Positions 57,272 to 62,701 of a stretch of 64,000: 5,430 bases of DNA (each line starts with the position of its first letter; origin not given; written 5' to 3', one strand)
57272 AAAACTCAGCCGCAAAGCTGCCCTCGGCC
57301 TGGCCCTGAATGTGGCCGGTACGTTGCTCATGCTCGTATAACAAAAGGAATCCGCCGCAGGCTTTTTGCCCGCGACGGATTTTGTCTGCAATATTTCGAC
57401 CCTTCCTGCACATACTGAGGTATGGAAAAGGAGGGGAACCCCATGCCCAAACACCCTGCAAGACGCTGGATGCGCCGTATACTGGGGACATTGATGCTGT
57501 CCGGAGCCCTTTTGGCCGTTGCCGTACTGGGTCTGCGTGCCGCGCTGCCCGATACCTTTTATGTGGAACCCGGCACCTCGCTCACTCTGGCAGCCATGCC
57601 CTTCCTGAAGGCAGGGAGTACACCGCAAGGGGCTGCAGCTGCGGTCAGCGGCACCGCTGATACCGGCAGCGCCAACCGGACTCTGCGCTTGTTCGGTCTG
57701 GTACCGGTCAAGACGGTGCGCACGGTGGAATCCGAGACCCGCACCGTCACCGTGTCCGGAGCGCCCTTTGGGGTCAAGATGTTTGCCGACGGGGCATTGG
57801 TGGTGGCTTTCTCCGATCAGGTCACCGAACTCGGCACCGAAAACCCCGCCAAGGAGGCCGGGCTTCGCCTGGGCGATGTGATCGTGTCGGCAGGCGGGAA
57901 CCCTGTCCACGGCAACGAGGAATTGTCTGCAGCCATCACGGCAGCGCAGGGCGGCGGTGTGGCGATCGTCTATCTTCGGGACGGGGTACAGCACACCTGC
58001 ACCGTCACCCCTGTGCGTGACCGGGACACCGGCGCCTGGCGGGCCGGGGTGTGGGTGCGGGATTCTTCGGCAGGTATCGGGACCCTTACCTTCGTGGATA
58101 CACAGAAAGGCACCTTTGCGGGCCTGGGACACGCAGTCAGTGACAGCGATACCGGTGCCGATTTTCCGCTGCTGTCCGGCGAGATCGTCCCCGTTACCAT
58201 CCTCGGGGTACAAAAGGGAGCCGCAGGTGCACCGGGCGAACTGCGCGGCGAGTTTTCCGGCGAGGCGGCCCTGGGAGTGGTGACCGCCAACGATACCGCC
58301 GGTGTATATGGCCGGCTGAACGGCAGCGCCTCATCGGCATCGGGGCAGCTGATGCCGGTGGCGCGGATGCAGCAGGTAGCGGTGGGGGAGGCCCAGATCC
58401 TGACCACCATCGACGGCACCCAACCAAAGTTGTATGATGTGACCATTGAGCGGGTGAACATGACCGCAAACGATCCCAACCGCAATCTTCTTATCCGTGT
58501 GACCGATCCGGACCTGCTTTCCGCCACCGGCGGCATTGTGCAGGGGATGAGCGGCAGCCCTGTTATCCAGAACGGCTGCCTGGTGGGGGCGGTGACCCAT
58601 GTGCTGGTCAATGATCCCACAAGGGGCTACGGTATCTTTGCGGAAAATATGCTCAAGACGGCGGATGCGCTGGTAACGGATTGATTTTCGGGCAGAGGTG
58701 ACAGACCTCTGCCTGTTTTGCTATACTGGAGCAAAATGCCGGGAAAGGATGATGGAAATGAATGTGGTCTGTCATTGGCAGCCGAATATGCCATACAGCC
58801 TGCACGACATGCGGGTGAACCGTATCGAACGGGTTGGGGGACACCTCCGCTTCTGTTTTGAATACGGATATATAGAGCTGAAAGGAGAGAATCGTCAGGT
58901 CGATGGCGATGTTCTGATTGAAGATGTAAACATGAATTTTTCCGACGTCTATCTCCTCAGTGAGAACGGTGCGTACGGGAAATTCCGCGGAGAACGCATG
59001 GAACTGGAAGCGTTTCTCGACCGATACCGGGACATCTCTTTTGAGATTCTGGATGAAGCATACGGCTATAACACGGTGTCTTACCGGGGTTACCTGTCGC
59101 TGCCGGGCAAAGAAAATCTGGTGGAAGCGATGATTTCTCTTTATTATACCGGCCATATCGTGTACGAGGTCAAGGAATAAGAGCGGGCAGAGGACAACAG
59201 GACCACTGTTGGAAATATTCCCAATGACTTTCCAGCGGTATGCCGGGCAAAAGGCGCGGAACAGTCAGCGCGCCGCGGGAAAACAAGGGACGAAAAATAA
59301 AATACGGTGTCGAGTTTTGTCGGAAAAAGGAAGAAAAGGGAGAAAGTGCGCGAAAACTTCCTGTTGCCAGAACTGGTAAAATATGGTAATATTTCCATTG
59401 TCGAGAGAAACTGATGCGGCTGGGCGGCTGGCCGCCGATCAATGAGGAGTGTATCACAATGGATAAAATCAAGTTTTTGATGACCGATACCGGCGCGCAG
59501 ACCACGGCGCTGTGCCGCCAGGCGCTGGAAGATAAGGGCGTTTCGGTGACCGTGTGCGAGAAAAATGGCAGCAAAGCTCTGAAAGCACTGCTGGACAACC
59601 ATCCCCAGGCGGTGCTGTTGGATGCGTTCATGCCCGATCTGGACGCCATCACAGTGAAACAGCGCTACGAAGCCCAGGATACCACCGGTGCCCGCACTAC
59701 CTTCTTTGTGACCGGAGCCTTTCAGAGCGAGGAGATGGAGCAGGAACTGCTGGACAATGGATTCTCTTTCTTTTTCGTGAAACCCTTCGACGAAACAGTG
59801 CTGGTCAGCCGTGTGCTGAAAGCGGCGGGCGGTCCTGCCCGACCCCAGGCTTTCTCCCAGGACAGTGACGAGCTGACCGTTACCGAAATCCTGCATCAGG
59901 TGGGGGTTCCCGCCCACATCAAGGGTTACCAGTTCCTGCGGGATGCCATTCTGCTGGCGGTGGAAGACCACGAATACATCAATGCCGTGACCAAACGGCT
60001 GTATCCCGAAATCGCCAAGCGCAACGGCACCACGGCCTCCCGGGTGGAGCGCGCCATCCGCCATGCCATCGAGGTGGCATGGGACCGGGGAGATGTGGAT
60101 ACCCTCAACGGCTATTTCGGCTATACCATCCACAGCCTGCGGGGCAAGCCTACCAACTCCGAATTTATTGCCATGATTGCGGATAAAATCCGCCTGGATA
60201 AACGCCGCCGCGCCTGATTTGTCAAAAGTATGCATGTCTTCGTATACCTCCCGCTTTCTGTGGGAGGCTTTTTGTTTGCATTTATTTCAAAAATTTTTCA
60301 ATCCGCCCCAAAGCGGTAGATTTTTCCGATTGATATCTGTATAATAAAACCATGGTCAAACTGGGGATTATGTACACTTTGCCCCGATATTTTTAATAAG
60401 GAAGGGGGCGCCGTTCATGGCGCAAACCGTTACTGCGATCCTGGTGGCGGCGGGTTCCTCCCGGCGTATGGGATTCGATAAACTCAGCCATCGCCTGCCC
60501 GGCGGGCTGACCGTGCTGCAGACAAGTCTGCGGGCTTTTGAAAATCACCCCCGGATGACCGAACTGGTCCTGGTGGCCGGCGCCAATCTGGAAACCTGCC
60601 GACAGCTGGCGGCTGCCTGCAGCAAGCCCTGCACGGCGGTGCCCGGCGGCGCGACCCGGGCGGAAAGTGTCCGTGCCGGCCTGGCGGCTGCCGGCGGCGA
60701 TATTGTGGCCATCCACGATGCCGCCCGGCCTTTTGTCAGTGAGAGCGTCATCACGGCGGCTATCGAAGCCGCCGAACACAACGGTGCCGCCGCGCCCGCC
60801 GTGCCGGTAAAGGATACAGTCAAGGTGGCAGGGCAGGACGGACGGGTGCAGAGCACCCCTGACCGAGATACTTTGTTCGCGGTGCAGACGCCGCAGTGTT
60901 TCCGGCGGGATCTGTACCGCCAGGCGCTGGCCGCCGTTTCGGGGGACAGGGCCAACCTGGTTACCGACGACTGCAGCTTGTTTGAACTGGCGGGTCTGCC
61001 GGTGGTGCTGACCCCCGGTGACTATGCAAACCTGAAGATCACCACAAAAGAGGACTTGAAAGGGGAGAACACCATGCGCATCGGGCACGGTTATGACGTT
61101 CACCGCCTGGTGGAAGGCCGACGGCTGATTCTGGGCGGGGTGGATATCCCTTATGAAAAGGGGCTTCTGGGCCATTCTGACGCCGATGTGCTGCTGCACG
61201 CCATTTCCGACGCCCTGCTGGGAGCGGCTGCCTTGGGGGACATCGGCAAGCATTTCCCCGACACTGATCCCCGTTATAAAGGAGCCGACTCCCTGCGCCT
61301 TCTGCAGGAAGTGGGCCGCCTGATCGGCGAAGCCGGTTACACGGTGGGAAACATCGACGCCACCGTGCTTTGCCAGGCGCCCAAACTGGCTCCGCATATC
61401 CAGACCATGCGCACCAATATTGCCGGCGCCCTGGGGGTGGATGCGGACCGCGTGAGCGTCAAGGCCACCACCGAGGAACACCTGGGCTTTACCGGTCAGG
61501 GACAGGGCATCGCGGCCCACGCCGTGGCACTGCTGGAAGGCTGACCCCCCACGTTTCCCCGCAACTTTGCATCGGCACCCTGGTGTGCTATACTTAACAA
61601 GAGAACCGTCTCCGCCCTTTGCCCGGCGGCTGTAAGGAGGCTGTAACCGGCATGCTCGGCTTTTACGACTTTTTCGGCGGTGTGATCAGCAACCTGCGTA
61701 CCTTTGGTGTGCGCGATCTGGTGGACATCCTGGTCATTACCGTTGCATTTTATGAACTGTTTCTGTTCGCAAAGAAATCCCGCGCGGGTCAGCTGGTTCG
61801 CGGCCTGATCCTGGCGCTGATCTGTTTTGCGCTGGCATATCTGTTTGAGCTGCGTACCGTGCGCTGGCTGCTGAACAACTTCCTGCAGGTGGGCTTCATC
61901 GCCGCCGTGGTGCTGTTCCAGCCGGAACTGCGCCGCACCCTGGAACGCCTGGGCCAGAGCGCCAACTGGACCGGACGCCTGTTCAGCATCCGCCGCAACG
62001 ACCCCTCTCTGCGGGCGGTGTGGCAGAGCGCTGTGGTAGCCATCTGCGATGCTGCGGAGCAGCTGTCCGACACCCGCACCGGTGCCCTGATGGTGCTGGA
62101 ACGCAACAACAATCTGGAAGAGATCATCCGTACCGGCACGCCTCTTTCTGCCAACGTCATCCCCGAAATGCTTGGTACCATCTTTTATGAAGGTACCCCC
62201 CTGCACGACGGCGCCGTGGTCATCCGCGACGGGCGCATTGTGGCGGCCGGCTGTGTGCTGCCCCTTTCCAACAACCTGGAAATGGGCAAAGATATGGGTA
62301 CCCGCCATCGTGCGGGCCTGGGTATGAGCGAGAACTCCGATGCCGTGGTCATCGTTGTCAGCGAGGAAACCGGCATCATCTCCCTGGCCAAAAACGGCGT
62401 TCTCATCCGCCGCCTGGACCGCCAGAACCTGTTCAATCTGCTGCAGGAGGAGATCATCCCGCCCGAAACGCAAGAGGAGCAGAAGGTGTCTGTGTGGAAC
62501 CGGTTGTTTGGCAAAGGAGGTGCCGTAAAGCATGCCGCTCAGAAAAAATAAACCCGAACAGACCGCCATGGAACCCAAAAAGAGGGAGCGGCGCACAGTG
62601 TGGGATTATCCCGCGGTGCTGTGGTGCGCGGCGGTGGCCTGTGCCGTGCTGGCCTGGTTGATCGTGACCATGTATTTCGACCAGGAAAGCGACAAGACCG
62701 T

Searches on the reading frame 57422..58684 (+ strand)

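Call 60: search_protein_families(library=pfam, max_evalue=0.00001, proteins=[window:57422-58684:+])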
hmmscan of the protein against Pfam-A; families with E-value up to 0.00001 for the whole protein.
window:57422-58684:+ (420 aa): 3 families
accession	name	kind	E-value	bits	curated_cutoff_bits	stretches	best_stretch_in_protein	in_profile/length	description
PF05580.18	Peptidase_S55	-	1.8e-79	267.1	25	1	205-411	2-210/210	SpoIVB peptidase S55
PF13180.12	PDZ_2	-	2.1e-08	34.7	27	1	136-195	18-78/80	PDZ domain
PF17820.7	PDZ_6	-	6.2e-06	26.3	27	1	134-183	2-51/54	PDZ domain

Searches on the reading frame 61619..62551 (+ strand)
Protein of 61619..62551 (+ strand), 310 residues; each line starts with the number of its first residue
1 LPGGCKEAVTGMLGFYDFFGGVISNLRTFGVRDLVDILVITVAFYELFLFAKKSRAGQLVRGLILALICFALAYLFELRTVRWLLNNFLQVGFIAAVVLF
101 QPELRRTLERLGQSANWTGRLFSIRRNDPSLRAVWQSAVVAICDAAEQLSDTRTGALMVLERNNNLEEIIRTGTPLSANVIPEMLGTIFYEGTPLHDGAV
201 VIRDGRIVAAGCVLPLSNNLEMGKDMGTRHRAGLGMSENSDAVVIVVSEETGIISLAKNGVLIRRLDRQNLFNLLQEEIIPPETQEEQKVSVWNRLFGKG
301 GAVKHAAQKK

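Call 60: search_protein_families(library=pfam, max_evalue=0.00001, proteins=[window:61619-62551:+])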
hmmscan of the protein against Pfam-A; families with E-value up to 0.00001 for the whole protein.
window:61619-62551:+ (310 aa): 2 families
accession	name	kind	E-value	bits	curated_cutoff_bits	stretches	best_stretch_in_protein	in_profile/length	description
PF02457.21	DAC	-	1.2e-44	151.1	27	1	144-261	2-118/119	DisA bacterial checkpoint controller nucleotide-binding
PF19293.4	CdaA_N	-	9.9e-13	48.5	23.8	1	28-103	4-80/81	CdaA N-terminal transmembrane domain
